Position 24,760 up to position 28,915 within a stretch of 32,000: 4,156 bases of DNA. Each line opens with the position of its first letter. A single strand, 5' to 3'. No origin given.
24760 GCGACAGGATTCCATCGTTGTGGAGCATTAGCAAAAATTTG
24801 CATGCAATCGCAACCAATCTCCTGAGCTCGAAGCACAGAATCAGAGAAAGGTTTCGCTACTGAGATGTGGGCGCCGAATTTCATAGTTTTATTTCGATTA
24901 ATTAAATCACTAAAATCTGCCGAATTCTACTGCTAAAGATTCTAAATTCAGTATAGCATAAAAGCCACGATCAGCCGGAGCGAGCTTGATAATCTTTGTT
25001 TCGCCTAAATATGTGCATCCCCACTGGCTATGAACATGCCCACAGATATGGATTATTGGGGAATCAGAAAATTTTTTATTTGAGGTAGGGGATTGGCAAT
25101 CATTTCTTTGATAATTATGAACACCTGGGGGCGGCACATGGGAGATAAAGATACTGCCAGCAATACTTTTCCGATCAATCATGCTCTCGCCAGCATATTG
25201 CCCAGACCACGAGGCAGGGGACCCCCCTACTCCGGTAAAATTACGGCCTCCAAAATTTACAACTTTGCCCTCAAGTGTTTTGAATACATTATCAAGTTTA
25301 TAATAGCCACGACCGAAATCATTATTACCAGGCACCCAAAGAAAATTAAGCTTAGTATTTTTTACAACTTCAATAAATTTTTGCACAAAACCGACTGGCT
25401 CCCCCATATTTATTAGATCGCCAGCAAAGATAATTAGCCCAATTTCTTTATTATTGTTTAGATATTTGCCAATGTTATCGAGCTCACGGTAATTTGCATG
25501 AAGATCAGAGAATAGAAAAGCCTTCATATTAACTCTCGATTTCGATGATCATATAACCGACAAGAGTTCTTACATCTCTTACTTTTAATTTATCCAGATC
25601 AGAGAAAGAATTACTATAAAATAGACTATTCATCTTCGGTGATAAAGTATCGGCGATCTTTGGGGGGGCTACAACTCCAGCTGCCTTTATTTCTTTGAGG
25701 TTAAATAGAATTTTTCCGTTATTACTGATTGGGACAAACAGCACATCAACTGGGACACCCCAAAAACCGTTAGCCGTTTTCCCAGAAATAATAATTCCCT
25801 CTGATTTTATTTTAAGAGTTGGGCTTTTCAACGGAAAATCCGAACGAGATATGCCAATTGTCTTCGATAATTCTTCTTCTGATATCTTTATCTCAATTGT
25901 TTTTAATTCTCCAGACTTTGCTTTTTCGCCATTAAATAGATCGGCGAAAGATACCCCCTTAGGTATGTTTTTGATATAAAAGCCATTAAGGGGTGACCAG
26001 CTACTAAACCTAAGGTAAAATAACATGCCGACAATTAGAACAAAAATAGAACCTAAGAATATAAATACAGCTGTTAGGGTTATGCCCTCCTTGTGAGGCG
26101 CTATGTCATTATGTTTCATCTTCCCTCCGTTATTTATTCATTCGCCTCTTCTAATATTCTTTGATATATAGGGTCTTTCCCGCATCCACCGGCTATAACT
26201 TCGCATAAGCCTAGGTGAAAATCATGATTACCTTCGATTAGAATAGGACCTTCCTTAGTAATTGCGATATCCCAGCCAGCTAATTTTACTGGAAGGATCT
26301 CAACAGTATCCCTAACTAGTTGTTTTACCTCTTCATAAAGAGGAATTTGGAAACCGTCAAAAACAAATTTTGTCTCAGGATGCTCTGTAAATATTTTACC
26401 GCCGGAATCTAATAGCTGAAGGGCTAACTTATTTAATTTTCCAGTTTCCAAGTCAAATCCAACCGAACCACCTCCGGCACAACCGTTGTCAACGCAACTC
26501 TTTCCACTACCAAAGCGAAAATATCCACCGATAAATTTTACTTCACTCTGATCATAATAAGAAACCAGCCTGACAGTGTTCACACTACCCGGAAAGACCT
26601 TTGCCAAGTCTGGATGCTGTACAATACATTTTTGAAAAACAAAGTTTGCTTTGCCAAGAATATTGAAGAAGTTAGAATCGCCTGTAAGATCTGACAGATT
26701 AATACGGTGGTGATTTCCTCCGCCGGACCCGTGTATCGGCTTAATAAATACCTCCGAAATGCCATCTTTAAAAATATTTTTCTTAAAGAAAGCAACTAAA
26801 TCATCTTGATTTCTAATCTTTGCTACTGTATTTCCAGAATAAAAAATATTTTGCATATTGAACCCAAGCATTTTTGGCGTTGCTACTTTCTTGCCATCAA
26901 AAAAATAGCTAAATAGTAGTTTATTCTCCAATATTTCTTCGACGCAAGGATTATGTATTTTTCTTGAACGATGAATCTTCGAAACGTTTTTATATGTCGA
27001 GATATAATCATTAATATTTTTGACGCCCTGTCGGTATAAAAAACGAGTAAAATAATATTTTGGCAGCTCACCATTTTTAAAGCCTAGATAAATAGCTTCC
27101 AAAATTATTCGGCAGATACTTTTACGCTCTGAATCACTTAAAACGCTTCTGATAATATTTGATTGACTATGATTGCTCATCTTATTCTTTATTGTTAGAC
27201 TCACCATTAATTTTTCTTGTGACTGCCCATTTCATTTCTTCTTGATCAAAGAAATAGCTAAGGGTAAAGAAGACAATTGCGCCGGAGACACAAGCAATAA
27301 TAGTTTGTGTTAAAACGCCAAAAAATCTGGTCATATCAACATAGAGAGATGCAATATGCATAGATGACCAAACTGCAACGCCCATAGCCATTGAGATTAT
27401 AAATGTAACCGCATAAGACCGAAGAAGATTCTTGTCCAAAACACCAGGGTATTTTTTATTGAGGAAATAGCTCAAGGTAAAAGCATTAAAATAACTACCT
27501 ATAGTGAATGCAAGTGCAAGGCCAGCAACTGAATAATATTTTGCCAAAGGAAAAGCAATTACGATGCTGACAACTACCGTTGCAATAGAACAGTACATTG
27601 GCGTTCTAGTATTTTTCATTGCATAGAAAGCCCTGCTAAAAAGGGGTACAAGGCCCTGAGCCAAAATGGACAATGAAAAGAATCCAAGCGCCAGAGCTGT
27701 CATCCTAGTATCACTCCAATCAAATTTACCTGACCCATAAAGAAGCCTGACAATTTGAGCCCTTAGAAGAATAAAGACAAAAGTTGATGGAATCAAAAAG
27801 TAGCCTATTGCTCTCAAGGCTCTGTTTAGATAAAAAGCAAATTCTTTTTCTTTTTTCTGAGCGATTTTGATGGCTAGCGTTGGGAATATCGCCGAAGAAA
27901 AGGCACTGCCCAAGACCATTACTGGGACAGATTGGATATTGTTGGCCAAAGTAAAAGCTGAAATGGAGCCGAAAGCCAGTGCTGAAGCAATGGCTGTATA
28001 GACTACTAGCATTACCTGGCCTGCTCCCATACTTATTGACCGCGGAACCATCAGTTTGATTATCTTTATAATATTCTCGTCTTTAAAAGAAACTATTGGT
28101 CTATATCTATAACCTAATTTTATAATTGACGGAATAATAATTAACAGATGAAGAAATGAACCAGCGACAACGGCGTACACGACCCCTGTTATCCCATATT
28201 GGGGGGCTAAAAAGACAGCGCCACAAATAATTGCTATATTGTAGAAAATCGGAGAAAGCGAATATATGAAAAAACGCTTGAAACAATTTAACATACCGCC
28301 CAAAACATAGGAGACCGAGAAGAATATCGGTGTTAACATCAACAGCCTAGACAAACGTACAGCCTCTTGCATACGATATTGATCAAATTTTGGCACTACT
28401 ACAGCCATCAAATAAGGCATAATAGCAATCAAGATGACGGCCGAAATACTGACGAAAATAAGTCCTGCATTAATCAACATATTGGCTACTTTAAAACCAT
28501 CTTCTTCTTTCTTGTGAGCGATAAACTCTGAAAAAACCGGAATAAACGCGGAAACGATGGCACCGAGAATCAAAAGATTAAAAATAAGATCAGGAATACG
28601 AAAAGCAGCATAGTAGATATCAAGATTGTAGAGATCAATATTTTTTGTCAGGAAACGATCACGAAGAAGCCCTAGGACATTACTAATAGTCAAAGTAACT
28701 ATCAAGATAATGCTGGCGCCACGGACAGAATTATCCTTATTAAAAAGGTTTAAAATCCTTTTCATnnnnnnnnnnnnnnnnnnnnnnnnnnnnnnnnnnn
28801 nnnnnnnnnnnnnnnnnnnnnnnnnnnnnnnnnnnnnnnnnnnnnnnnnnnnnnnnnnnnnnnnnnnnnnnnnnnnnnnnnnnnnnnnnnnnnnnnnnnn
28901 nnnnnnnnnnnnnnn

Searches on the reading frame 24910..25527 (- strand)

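Call 9: search_protein_families(library=pfam, proteins=[window:24910-25527:-], max_evalue=0.0001)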
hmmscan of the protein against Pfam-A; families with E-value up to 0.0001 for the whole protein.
window:24910-25527:- (205 aa): 2 families
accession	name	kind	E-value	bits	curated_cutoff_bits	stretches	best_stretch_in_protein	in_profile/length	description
PF00149.33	Metallophos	-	3.7e-13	50.8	21.5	1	1-167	1-190/191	Calcineurin-like phosphoesterase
PF12850.12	Metallophos_2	-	1.6e-08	35.2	27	1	1-168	1-119/154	Calcineurin-like phosphoesterase superfamily domain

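Call 63: search_protein_families(library=ncbifam, proteins=[window:24910-25527:-], max_evalue=0.001)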
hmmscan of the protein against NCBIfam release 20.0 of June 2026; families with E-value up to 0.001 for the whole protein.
window:24910-25527:- (205 aa): 2 families
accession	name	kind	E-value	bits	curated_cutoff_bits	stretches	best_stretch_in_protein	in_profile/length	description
TIGR00040.1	yfcE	subfamily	3.4e-07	30.5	56.25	1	1-96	1-88/158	YfcE family phosphodiesterase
NF008359.0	PRK11148.1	equivalog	0.00019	21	225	1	23-72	50-98/275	3',5'-cyclic-AMP phosphodiesterase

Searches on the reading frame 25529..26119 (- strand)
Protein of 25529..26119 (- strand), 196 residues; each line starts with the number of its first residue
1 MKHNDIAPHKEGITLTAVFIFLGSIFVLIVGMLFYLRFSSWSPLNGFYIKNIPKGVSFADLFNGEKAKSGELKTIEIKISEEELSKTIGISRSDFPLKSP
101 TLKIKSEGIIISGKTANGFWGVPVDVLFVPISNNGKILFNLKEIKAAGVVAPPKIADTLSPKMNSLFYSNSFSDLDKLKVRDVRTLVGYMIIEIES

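Call 9: search_protein_families(library=pfam, proteins=[window:25529-26119:-], max_evalue=0.0001)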
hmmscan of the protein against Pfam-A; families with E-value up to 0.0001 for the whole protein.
window:25529-26119:- (196 aa): 0 families

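Call 15: search_protein_families(library=pfam, proteins=[window:25529-26119:-], max_evalue=0.1)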
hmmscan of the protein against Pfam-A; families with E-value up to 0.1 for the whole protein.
window:25529-26119:- (196 aa): 1 family
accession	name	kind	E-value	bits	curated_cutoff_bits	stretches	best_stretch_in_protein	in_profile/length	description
PF13129.11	DUF3953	-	0.03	14.5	22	1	14-32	22-40/41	Protein of unknown function (DUF3953)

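Call 63: search_protein_families(library=ncbifam, proteins=[window:25529-26119:-], max_evalue=0.001)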
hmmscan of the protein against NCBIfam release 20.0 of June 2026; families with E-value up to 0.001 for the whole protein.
window:25529-26119:- (196 aa): 0 families

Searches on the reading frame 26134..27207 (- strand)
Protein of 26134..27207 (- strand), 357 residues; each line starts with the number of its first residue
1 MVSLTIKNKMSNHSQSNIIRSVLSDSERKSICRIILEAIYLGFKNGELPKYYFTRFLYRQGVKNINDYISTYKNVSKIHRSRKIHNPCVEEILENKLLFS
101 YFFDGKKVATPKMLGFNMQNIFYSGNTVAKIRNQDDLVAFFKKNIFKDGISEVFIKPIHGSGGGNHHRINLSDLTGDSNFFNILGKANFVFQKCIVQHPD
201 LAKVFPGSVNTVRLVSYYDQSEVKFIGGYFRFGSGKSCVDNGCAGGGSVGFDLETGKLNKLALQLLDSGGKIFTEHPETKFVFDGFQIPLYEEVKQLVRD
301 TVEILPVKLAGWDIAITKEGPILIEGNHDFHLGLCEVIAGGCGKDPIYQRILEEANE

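Call 9: search_protein_families(library=pfam, proteins=[window:26134-27207:-], max_evalue=0.0001)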
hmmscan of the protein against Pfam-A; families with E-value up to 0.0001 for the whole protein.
window:26134-27207:- (357 aa): 1 family
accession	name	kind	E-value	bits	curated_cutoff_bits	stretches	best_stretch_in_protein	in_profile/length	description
PF14397.11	ATPgrasp_ST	-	2.6e-41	142.1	31.4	1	82-338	8-264/278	Sugar-transfer associated ATP-grasp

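Call 63: search_protein_families(library=ncbifam, proteins=[window:26134-27207:-], max_evalue=0.001)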
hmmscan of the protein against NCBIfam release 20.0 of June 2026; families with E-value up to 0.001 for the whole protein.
window:26134-27207:- (357 aa): 1 family
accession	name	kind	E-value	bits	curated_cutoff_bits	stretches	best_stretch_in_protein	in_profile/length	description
TIGR02291.1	rimK_rel_E_lig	hypoth_equivalog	2.5e-07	30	314.2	1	230-343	177-281/317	alpha-L-glutamate ligase-like protein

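Call 64: search_solved_structures(query=window:26134-27207:-, max_evalue=0.01)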
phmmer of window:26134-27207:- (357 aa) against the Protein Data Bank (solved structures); distinct sequences matched with E-value up to 0.01: 0.

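Call 82: search_protein_families(library=padloc, proteins=[window:26134-27207:-], max_evalue=0.01)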
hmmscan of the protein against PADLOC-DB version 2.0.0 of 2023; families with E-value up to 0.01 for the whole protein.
window:26134-27207:- (357 aa): 0 families

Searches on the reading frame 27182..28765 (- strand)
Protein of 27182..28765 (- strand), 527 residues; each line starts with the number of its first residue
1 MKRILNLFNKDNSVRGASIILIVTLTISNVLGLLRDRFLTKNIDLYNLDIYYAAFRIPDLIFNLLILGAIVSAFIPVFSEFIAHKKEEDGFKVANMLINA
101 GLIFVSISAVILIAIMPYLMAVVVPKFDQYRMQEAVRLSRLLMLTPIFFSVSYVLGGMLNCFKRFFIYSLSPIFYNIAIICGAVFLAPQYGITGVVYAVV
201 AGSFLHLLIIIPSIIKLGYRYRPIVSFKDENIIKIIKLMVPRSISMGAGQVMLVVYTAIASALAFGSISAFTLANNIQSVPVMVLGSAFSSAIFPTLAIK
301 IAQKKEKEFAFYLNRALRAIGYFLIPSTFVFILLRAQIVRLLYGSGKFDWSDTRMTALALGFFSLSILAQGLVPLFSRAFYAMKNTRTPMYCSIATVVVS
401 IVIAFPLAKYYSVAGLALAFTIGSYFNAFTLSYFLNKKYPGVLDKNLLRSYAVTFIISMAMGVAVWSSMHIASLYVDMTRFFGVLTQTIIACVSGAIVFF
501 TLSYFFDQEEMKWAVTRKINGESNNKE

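Call 9: search_protein_families(library=pfam, proteins=[window:27182-28765:-], max_evalue=0.0001)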
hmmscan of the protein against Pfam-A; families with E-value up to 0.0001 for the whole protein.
window:27182-28765:- (527 aa): 3 families
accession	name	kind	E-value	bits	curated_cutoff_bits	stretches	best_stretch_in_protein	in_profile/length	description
PF03023.19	MurJ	-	3.7e-79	266.9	27.4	1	48-478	11-443/451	Lipid II flippase MurJ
PF01554.23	MatE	-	1.8e-08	34.7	24.9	1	250-404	10-159/161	MatE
PF13440.11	Polysacc_synt_3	-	2e-06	27.7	23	1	110-345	58-286/293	Polysaccharide biosynthesis protein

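Call 63: search_protein_families(library=ncbifam, proteins=[window:27182-28765:-], max_evalue=0.001)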
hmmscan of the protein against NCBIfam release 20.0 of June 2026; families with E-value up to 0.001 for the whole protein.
window:27182-28765:- (527 aa): 2 families
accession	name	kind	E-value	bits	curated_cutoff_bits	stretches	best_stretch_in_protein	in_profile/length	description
TIGR01695.1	murJ_mviN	equivalog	1.7e-85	287.6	235.55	1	18-502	7-496/506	murein biosynthesis integral membrane protein MurJ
TIGR00797.1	matE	subfamily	9e-10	38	147.4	2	64-342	42-322/396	MATE family efflux transporter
